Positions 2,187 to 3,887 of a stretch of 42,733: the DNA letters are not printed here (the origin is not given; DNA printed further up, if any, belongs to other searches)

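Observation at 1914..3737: Repressor-linked two-gene cassette: a 4-TM protein plus a membrane-tethered coiled-coil/zinc-finger/HNH/WYL-like nuclease, a candidate exclusion or abortive-infection system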

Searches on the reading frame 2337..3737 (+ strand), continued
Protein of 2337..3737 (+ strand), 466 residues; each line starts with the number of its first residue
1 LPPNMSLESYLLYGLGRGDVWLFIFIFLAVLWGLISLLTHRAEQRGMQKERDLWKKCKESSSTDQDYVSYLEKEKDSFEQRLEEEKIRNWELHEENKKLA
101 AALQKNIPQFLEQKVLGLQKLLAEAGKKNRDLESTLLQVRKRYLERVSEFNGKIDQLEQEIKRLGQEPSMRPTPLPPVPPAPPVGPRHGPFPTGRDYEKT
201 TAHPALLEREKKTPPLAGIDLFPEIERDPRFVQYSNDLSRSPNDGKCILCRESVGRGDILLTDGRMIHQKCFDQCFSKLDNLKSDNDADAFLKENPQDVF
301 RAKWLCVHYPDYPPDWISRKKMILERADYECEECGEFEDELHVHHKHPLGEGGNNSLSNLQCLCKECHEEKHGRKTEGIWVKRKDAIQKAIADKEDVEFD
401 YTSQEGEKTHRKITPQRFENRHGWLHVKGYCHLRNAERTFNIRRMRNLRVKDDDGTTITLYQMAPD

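Call 29: search_solved_structures(query=A1, max_evalue=0.01, show_alignments=2)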
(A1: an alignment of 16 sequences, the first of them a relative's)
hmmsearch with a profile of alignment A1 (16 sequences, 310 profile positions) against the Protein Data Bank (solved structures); distinct sequences matched with E-value up to 0.01: 27.
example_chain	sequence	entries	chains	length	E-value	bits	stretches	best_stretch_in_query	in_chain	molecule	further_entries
8bnv_A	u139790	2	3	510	5.2e-16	61.9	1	206-293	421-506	AAA family ATPase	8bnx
8bns_A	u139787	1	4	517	4e-15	59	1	210-293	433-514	AAA ATPase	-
6ghc_A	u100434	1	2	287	3.1e-11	46.2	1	154-206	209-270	5-methylcytosine-specific restriction enzyme A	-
9k2z_A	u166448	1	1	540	2.4e-10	43.2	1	150-222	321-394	HfmIscB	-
9nvu_P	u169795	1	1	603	9.3e-10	41.3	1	152-221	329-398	OrufIscB-REC-swap 49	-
6sj9_A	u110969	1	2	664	9.7e-08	34.7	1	221-293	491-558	Proteasome accessory factor B/C (PafBC)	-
6me0_C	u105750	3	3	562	6.3e-07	32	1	148-209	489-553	Maturase reverse transcriptase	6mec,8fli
7tb5_A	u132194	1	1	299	3.5e-06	29.6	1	224-298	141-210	WYL domain-containing protein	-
5mkw_A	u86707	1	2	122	2.6e-05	26.8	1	151-217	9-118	DNA annealing helicase and endonuclease ZRANB3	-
7qfz_A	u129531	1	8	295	0.00018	24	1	219-300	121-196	WYL domain-containing protein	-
8ydb_J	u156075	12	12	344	0.00019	23.9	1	165-202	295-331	Cas8f fusion with HNH | HNH endonuclease | a protein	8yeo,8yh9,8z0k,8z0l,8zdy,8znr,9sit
9sjn_A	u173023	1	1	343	0.0002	23.9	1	165-202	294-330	Cas8f fusion with HNH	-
8w1p_G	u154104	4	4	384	0.00022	23.7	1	165-202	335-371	Cas8 | Cas8f fusion with HNH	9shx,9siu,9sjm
5h0m_A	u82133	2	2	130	0.00023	23.7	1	126-205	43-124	HNH endonuclease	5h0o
7p5x_AX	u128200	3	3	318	0.00037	22.9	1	223-298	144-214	PafC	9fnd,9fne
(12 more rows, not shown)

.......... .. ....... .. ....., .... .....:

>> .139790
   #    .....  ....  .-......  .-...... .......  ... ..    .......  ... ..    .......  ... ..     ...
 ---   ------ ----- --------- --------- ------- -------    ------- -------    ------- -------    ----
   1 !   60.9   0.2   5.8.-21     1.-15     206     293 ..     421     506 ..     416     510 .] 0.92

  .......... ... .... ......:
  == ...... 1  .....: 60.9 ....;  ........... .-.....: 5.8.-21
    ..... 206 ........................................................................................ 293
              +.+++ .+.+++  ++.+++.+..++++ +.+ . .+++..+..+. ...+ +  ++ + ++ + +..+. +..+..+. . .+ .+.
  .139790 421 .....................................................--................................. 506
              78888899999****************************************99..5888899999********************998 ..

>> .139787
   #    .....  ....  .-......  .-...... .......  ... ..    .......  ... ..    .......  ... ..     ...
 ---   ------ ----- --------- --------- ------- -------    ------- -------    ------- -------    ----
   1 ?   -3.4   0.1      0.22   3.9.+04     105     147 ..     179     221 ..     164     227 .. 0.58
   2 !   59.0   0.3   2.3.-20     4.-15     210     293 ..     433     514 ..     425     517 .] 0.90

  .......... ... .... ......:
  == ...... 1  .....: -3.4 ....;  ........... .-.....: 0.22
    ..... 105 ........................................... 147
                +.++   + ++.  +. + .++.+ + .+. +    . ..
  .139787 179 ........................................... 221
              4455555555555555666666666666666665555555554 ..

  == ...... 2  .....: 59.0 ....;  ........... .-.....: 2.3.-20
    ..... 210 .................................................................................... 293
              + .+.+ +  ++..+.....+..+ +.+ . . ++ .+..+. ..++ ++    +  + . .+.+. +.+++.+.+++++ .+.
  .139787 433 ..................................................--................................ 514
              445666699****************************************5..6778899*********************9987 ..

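Call 30: find_encoding_contigs(protein=P0008, flank=8000, max_places=2)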
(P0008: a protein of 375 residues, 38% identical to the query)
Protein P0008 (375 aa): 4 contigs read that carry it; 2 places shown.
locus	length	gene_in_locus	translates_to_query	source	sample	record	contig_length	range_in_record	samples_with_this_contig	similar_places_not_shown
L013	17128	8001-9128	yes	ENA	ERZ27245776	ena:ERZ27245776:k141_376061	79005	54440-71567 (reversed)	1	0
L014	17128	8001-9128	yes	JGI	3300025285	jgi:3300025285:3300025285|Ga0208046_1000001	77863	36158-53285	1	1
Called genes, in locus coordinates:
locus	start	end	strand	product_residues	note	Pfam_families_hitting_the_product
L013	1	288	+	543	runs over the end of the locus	PF01551:Peptidase_M23 (weak), PF13860:FlgD_ig (weak)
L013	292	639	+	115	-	-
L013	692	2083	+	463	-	PF02878:PGM_PMM_I, PF02879:PGM_PMM_II, PF02880:PGM_PMM_III, PF00408:PGM_PMM_IV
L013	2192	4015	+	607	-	PF13230:GATase_4, PF13522:GATase_6, PF13537:GATase_7, PF01380:SIS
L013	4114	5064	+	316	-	PF13205:Big_5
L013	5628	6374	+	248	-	-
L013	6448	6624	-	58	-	-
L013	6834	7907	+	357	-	-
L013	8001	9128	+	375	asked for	PF01844:HNH, PF13280:WYL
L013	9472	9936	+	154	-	-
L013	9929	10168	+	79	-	-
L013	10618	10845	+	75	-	PF09720:Unstab_antitox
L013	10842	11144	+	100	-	PF05016:ParE_toxin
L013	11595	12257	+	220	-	-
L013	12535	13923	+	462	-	PF08309:LVIVD (faint), PF22544:HYDIN_VesB_CFA65-like_Ig (weak)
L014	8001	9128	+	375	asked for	PF01844:HNH, PF13280:WYL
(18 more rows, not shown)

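Call 31: find_encoding_contigs(protein=P0007, flank=8000, max_places=2)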
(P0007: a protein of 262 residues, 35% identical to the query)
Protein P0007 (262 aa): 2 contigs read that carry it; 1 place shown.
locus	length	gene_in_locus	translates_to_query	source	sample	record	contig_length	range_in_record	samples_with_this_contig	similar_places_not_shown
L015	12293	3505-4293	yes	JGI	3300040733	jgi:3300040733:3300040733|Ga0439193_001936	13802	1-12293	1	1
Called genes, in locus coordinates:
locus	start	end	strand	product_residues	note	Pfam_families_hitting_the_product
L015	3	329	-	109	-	?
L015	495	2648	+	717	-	PF00112:Peptidase_C1, PF18962:Por_Secre_tail (weak)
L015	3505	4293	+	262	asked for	PF01844:HNH (weak), PF13280:WYL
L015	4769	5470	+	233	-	-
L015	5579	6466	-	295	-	PF13517:FG-GAP_3, PF13860:FlgD_ig (weak)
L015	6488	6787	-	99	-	PF13517:FG-GAP_3 (faint)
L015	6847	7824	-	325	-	PF08545:ACP_syn_III, PF08541:ACP_syn_III_C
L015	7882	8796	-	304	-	-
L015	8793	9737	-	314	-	PF01209:Ubie_methyltran, PF13489:Methyltransf_23, PF08241:Methyltransf_11, PF08242:Methyltransf_12, PF13649:Methyltransf_25, PF13847:Methyltransf_31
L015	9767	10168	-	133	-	PF08534:Redoxin (faint), PF13098:Thioredoxin_2, PF13728:TraF (weak), PF00085:Thioredoxin, PF14595:Thioredoxin_9, PF13905:Thioredoxin_8 (faint)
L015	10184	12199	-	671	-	PF17900:Peptidase_M1_N, PF01433:Peptidase_M1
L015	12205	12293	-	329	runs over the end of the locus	PF01118:Semialdhyde_dh, PF02774:Semialdhyde_dhC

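Call 32: find_encoding_contigs(protein=P0014, flank=8000, max_places=2)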
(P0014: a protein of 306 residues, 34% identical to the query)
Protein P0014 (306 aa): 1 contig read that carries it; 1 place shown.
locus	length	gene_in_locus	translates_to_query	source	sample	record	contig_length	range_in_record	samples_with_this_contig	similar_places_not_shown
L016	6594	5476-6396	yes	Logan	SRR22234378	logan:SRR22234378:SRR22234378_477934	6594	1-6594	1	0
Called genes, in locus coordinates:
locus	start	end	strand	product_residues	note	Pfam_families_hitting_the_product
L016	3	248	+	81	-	?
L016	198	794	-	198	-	-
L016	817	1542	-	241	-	-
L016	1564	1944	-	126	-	-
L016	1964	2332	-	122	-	-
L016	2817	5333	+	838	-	PF13180:PDZ_2 (weak), PF17820:PDZ_6 (weak), PF13185:GAF_2, PF07228:SpoIIE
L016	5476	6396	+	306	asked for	PF14279:HNH_5, PF01844:HNH, PF13280:WYL (faint)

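Call 33: fold_search(model_id=the predicted structure, library=pdb)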
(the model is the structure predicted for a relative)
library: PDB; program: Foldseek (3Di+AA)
matches with E <= 10: 944; with E <= 0.001: 19
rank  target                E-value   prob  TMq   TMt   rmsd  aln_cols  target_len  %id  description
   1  7qfz_G                9.3e-06  1.00  0.15  0.24   5.9        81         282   21  BrxR, a WYL-domain containing transcriptional regulator (released 2022-05-18)
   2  6sj9_A                1.9e-05  1.00  0.15  0.11  16.3       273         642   15  Proteasome accessory factor B/C (PafBC) of Arthrobacter aurescens (released 2019-10-16)
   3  7qfz_C                3.2e-05  1.00  0.15  0.23   6.0        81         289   21  BrxR, a WYL-domain containing transcriptional regulator (released 2022-05-18)
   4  7qfz_D                3.3e-05  1.00  0.15  0.23   6.0        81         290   21  BrxR, a WYL-domain containing transcriptional regulator (released 2022-05-18)
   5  7qfz_A                3.5e-05  1.00  0.15  0.24   6.0        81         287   21  BrxR, a WYL-domain containing transcriptional regulator (released 2022-05-18)
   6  7qfz_B                4.2e-05  1.00  0.15  0.24   6.0        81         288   21  BrxR, a WYL-domain containing transcriptional regulator (released 2022-05-18)
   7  7qfz_E                4.9e-05  1.00  0.14  0.23   6.4        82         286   21  BrxR, a WYL-domain containing transcriptional regulator (released 2022-05-18)
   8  7t8k_B                6.5e-05  1.00  0.14  0.23   9.2        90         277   18  BrxR from Acinetobacter BREX type I phage restriction system bound to DNA (released 2022-05-18)
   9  7qfz_H                6.9e-05  1.00  0.15  0.25   5.9        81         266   21  BrxR, a WYL-domain containing transcriptional regulator (released 2022-05-18)
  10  9fnd_X                1.0e-04  1.00  0.13  0.18  17.5       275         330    9  Transcriptional activator PafBC bound to mycobacterial RNA polymerase (released 2025-02-12)
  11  7tb5                  1.1e-04  1.00  0.15  0.25   2.5        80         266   24  Structure of P. aeruginosa PA17 CapW (released 2022-01-19)
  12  6sj9_B                1.2e-04  1.00  0.15  0.11   3.9        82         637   24  Proteasome accessory factor B/C (PafBC) of Arthrobacter aurescens (released 2019-10-16)
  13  7t8k_A                1.2e-04  1.00  0.14  0.22   9.4        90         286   18  BrxR from Acinetobacter BREX type I phage restriction system bound to DNA (released 2022-05-18)
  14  7t8l_A                2.1e-04  1.00  0.13  0.21   9.6        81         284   20  BrxR from Acinetobacter BREX type I phage restriction system (released 2022-05-18)
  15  7tb6                  2.9e-04  1.00  0.14  0.22   1.3        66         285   23  Structure of S. maltophilia CapW (released 2022-01-19)
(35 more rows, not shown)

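Call 50: find_related_loci(query=A1, collection=viral_contigs, flank=6000)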
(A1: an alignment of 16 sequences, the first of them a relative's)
Query A1 (466 aa) in viral_contigs; peptide patterns used: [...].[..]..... (x = any residue, [..] = any of these).
11 stretches matched a pattern; 2 encode a relative of the query (tblastn E <= 1e-3); 2 distinct loci.
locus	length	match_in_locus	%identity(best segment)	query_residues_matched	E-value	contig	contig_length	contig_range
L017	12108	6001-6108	47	307-342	6e-7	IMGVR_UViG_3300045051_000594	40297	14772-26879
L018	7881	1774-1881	47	307-342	6e-7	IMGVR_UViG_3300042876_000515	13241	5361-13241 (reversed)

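Call 51: find_related_loci(query=P0001, collection=metagenome_contigs, flank=6000)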
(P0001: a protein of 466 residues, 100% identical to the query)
Query P0001 (466 aa) in metagenome_contigs; peptide patterns used: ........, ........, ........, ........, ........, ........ (x = any residue, [..] = any of these).
183 stretches matched a pattern; 2 encode a relative of the query (tblastn E <= 1e-3); 2 distinct loci.
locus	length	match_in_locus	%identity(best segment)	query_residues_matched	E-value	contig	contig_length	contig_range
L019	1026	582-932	73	1-117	2e-53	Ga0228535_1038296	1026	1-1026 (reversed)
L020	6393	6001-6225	33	299-371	8e-6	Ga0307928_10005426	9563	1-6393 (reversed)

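Call 65: search_protein_families(library=pfam, proteins=[P0010, P0045, P0050, P0160, P0055, P0090, P0093, P0114, P0128, P0022], max_evalue=0.01)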
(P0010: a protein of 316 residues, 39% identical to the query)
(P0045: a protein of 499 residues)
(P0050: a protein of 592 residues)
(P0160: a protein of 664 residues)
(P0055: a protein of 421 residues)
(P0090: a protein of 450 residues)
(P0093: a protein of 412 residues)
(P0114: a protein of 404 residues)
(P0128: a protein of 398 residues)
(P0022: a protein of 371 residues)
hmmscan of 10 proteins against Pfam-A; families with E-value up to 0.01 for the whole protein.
P0010 (316 aa): 5 families
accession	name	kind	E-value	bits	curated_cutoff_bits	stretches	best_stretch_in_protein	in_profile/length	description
PF01844.29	HNH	-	1.4e-11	44.7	21.4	1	182-222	1-45/47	HNH endonuclease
PF13280.12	WYL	-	2.3e-10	40.8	21.8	1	243-314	4-69/70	WYL domain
PF21352.3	Zn_ribbon_Thio2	-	6.6e-09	35.9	27.1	1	15-39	2-26/27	Thioredoxin 2, N-terminal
PF14279.12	HNH_5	-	1.9e-05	24.9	27.5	1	181-218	3-40/56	HNH endonuclease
PF16888.10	YwqH-like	-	0.0073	17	33.7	0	77-156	41-121/123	YwqH-like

P0045 (499 aa): 3 families
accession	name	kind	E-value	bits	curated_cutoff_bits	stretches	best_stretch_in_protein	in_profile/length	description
PF01844.29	HNH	-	6.3e-11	42.7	21.4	1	353-394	1-45/47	HNH endonuclease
PF13280.12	WYL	-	7e-07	29.6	21.8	1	417-489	4-70/70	WYL domain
PF14279.12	HNH_5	-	2.2e-06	27.9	27.5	1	353-391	1-41/56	HNH endonuclease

P0050 (592 aa): 41 families (the best 25 are shown)
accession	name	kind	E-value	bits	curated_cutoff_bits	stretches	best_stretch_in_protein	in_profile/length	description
PF07719.23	TPR_2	-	4.8e-37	123.4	27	4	117-150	1-34/34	Tetratricopeptide repeat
PF13414.12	TPR_11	-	6.8e-37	125.3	26.8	5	95-129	6-40/42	TPR repeat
PF00515.34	TPR_1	-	1.1e-32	110.9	27.8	3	117-150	1-34/34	Tetratricopeptide repeat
PF13181.12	TPR_8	-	4.1e-31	104.9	25.7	4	117-150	1-34/34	Tetratricopeptide repeat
PF13432.12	TPR_16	-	4.5e-24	85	32.7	3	93-150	7-64/65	Tetratricopeptide repeat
PF14559.12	TPR_19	-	5.3e-24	84.8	25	3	93-152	1-60/68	Tetratricopeptide repeat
PF13424.12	TPR_12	-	2.2e-23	82.7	30.1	4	117-181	3-75/77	Tetratricopeptide repeat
PF13431.12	TPR_17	-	7.5e-23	79.3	24.4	2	106-137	2-33/34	Tetratricopeptide repeat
PF13428.12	TPR_14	-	1.6e-22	78.1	23.5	1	118-159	2-43/44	Tetratricopeptide repeat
PF13176.12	TPR_7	-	8.4e-18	63.3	27.9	1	157-185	5-33/36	Tetratricopeptide repeat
PF13174.12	TPR_6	-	7.4e-16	58.1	26.3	0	118-149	1-32/33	Tetratricopeptide repeat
PF12895.13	ANAPC3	-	7e-15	55.5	27.2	1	81-142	18-81/82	Anaphase-promoting complex, cyclosome, subunit 3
PF23914.1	TPR_CcmH_CycH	-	1.6e-13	51.3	42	2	95-182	62-152/158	Cytochrome c-type biogenesis protein H TPR domain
PF13371.12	TPR_9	-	4e-13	49.6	35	1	94-153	6-65/73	Tetratricopeptide repeat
PF13374.12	TPR_10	-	3.3e-10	40.1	27.5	0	197-223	8-34/42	Tetratricopeptide repeat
PF13280.12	WYL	-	4.3e-09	36.7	21.8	1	515-579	2-67/70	WYL domain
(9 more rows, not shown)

P0160 (664 aa): 8 families
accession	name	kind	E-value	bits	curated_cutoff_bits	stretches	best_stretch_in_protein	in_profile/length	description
PF12796.13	Ank_2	-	2.3e-11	44.5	27.3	1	40-104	31-87/90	Ankyrin repeats (3 copies)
PF13637.12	Ank_4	-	4.8e-11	43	22.7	0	88-138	8-50/50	Ankyrin repeats (many copies)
PF01844.29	HNH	-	4.9e-11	43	21.4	1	534-575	1-45/47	HNH endonuclease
PF13280.12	WYL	-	1.6e-09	38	21.8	1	597-662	3-69/70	WYL domain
PF00023.36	Ank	-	1.8e-09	37.8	21.1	1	41-66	5-30/33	Ankyrin repeat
PF13606.12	Ank_3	-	1.4e-08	34.6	22.3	0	40-65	4-29/30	Ankyrin repeat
PF14279.12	HNH_5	-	0.00043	20.6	27.5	1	534-573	1-42/56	HNH endonuclease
PF13857.12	Ank_5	-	0.0075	17.1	27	0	303-319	6-22/56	Ankyrin repeats (many copies)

P0055 (421 aa): 2 families
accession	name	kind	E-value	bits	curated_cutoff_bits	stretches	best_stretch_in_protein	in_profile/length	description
PF13280.12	WYL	-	5.3e-09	36.4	21.8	1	353-417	3-68/70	WYL domain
PF01844.29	HNH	-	1.8e-07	31.7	21.4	1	291-332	1-46/47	HNH endonuclease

P0090 (450 aa): 5 families
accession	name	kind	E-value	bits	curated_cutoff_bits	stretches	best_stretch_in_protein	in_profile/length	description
PF13280.12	WYL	-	1.8e-14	53.9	21.8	2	287-352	3-69/70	WYL domain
PF01844.29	HNH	-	8.3e-14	51.9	21.4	1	223-268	1-46/47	HNH endonuclease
PF14279.12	HNH_5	-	5.5e-10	39.5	27.5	1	223-268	1-45/56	HNH endonuclease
PF00226.36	DnaJ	-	0.00026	21.5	27.8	1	70-96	5-31/63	DnaJ domain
PF18804.6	CxC3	-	0.00063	20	26.6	1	221-287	10-76/113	CxC3 like cysteine cluster associated with KDZ transposases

P0093 (412 aa): 3 families
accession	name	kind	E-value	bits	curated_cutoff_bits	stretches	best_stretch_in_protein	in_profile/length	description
PF13280.12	WYL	-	5.7e-19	68.3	21.8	2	338-402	5-70/70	WYL domain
PF01844.29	HNH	-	2.4e-12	47.2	21.4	1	198-243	1-46/47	HNH endonuclease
PF14279.12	HNH_5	-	9e-08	32.4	27.5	1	198-240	1-42/56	HNH endonuclease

P0114 (404 aa): 4 families
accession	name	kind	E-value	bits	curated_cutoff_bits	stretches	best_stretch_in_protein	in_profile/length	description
PF13280.12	WYL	-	4.9e-10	39.7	21.8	1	329-401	2-69/70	WYL domain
PF01844.29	HNH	-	1.5e-08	35.1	21.4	1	273-314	1-46/47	HNH endonuclease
PF14279.12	HNH_5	-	2.6e-07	30.9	27.5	1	273-314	4-45/56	HNH endonuclease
PF06467.20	zf-FCS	-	2e-06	28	22.4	1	11-43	7-37/39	MYM-type Zinc finger with FCS sequence motif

P0128 (398 aa): 3 families
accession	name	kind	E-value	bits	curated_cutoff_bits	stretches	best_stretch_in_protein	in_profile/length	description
PF01844.29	HNH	-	2e-09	37.9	21.4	1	240-280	1-45/47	HNH endonuclease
PF13280.12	WYL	-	3.6e-09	36.9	21.8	2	305-336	4-36/70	WYL domain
PF13368.11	Toprim_C_rpt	-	0.0012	19.1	22.3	1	2-25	29-52/57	Topoisomerase C-terminal repeat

P0022 (371 aa): 3 families
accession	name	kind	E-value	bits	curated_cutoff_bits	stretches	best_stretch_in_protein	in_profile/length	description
PF01844.29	HNH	-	2.1e-11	44.2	21.4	1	134-174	1-45/47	HNH endonuclease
PF13280.12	WYL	-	3e-11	43.6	21.8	1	208-279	4-69/70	WYL domain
PF14279.12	HNH_5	-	5.6e-08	33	27.5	1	134-173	1-43/56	HNH endonuclease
